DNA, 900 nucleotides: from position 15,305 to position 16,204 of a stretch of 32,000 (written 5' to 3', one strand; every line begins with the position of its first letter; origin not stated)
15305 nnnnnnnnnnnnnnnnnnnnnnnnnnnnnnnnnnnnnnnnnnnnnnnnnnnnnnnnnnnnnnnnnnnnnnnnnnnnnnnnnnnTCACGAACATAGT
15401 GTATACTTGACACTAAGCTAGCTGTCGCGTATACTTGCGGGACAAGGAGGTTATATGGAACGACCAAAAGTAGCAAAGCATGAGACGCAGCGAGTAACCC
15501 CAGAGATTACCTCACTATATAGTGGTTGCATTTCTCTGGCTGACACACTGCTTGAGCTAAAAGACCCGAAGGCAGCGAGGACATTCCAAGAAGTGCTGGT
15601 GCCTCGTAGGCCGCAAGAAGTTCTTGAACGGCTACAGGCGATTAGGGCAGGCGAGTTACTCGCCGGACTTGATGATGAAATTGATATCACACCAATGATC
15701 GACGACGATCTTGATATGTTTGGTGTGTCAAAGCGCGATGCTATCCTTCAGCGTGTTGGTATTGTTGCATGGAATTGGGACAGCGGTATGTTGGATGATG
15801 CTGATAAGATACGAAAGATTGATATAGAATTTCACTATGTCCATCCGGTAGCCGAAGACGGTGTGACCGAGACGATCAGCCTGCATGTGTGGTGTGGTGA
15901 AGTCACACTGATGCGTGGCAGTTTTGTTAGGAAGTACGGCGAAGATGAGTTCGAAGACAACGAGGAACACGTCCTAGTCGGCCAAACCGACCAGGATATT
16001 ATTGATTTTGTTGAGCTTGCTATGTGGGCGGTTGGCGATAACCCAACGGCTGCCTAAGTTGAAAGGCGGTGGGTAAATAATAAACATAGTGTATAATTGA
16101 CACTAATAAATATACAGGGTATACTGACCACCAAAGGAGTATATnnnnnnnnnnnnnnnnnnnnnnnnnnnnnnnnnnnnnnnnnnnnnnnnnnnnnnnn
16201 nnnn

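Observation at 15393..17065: Tandem pair of very acidic paralogous ORFans, each independently promoted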

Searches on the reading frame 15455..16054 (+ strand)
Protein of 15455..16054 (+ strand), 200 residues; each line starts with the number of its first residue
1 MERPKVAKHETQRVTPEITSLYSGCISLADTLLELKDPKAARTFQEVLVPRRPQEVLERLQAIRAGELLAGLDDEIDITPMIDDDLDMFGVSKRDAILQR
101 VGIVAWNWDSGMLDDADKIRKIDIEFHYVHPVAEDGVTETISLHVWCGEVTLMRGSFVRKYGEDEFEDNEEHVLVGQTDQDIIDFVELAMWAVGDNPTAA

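Call 6: search_protein_families(library=pfam, proteins=[window:15455-16054:+], max_evalue=10)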
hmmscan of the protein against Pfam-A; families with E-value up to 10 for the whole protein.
window:15455-16054:+ (200 aa): 0 families

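Call 11: search_protein_families(library=phrogs, proteins=[window:15455-16054:+], max_evalue=1)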
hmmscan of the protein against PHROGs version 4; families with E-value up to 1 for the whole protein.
window:15455-16054:+ (200 aa): 0 families

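Call 12: search_protein_families(library=ncbifam, proteins=[window:15455-16054:+], max_evalue=1)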
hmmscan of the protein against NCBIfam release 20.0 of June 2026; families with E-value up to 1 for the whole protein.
window:15455-16054:+ (200 aa): 0 families

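Call 13: search_protein_families(library=padloc, proteins=[window:15455-16054:+], max_evalue=1)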
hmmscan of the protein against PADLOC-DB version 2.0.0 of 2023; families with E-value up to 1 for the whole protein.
window:15455-16054:+ (200 aa): 0 families
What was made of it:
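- On Any Pfam / NCBIfam / PHROG / PADLOC family: NCBIfam, PHROGs and PADLOC give nothing (calls 6, 11, 12, 13).
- There is no PADLOC or PHROG hit (calls 11, 13).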

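Call 14: find_homologous_proteins(query=window:15455-16054:+)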
Query window:15455-16054:+ (200 aa): 2 proteins with E <= 0.001 among 442 candidates.
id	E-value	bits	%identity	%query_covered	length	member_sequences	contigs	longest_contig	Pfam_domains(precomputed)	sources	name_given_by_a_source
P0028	4.0e-129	446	100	100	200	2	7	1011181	-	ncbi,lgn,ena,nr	ncbi:hypothetical protein IPM09_01575 [Candidatus Saccharibacteria bacterium]|nr:MAG: hypothetical p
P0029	5.2e-108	377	85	100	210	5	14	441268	-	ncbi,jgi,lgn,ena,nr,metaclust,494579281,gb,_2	ncbi:MAG TPA: hypothetical protein PKV96_01970 [Candidatus Saccharimonas sp.]|jgi:hypothetical prote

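Call 57: predict_structure(alignment_id=A3)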
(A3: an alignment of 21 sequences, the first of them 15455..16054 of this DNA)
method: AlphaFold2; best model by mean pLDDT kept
length: 200 residues; sequences in the alignment: 21
mean_pLDDT: 82.3   pTM: 0.80
mean pLDDT of the five models: 82.3, 81.5, 80.6, 79.9, 79.4
residues with pLDDT >= 90: 104; 70-90: 45; 50-70: 40; < 50: 11
segments of 3 or more residues with pLDDT < 50: 79-83
pLDDT, mean of each block of 10 residues (from residue 1): 51 72 93 94 93 98 96 65 50 85 91 68 94 81 92 82 56 93 98 95
secondary structure, 60 per line:
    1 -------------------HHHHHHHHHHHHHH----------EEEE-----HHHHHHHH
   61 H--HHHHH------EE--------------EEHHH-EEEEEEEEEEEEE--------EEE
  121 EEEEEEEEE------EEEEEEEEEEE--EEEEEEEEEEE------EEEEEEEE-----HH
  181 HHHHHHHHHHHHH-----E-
elements in order: H20-33 E44-47 H53-61 H64-68 E97-109 E118-129 E136-146 E149-159 E166-173 H179-193
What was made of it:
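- The AF2 model of the same fold is confident (call 57).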

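Call 59: fold_search(model_id=the predicted structure, library=pdb)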
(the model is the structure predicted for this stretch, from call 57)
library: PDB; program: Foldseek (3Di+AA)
matches with E <= 10: 274; with E <= 0.001: 0
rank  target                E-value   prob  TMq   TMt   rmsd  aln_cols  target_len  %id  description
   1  6rie_O                1.0e-01  0.11  0.17  0.06  18.6       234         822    9  Structure of Vaccinia Virus DNA-dependent RNA polymerase co-transcriptional capping complex (released 2019-12-18)
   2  8p0k_O                2.3e-01  0.08  0.17  0.08  19.0       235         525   10  Cryo EM map and model of the vaccinia RNA polymerase intermediate pre-initiation open promoter complex, module 2 of ca (released 2024-05-22)
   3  4ckb_D                5.6e-01  0.04  0.16  0.06  18.8       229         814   10  Vaccinia virus capping enzyme complexed with GTP and SAH (released 2014-03-19)
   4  8p0j_O                6.3e-01  0.06  0.17  0.06  18.9       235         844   10  Cryo EM map and model of the vaccinia RNA polymerase intermediate pre-initiation open promoter complex (released 2024-05-22)
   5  9b85_N                6.6e-01  0.06  0.14  0.11  16.0       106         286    7  Cryo-EM structure of human dynactin complex bound to Chlamydia effector Dre1 (released 2025-04-16)
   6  7dsa_B                7.0e-01  0.11  0.17  0.15  18.0        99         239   12  Crystal structure of actin capping protein in complex with V-1 (space group P62) (released 2021-03-03)
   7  1izn_C                8.3e-01  0.04  0.13  0.10  15.0        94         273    7  Crystal Structure of Actin Filament Capping Protein CapZ (released 2003-04-08)
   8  2ns9_B                9.3e-01  0.11  0.21  0.26  12.7       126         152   10  Crystal structure of protein APE2225 from Aeropyrum pernix K1, Pfam COXG (released 2006-11-14)
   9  8p94_U                9.3e-01  0.10  0.20  0.16   8.1        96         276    9  Cryo-EM structure of cortactin stabilized Arp2/3-complex nucleated actin branches (released 2024-01-03)
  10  9y9l_Z                1.0e+00  0.04  0.15  0.12  14.4       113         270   13  CP at the barbed end with one cofilin on second-to-last subunit (released 2026-03-04)
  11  4pws                  1.0e+00  0.03  0.14  0.15  18.0       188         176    7  Crystal structure of secreted proline rich antigen MTC28 (Rv0040c) at 2.15 A with bound chloride from Mycobacterium tube (released 2015-03-25)
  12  3aaa_A                1.1e+00  0.16  0.22  0.17   8.4       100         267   12  Crystal Structure of Actin capping protein in complex with V-1 (released 2010-08-04)
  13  9lry_C                1.1e+00  0.07  0.22  0.20  14.6       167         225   12  Straight and symmetrical filament of the spirochete periplasmic flagella of Leptospira biflexa (released 2025-12-24)
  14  6q0v_C                1.1e+00  0.03  0.13  0.13  13.8       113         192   11  Structure of DDB1-DDA1-DCAF15 complex bound to tasisulam and RBM39 (released 2019-11-13)
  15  6tm1_B                1.1e+00  0.02  0.13  0.08  15.1       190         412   12  Crystal structure of the DHR2 domain of DOCK10 in complex with RAC3 (released 2020-01-22)
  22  4qdc                  1.3e+00  0.04  0.20  0.12  16.5       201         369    6  Crystal structure of 3-ketosteroid-9-alpha-hydroxylase 5 (KshA5) from R. rhodochrous in complex with FE2/S2 (INORGANIC)  (released 2014-07-30)
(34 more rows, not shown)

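Call 62: search_solved_structures(query=A3, max_evalue=10)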
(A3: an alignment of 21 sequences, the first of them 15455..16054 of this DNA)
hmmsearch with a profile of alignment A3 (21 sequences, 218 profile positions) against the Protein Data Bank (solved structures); distinct sequences matched with E-value up to 10: 0.
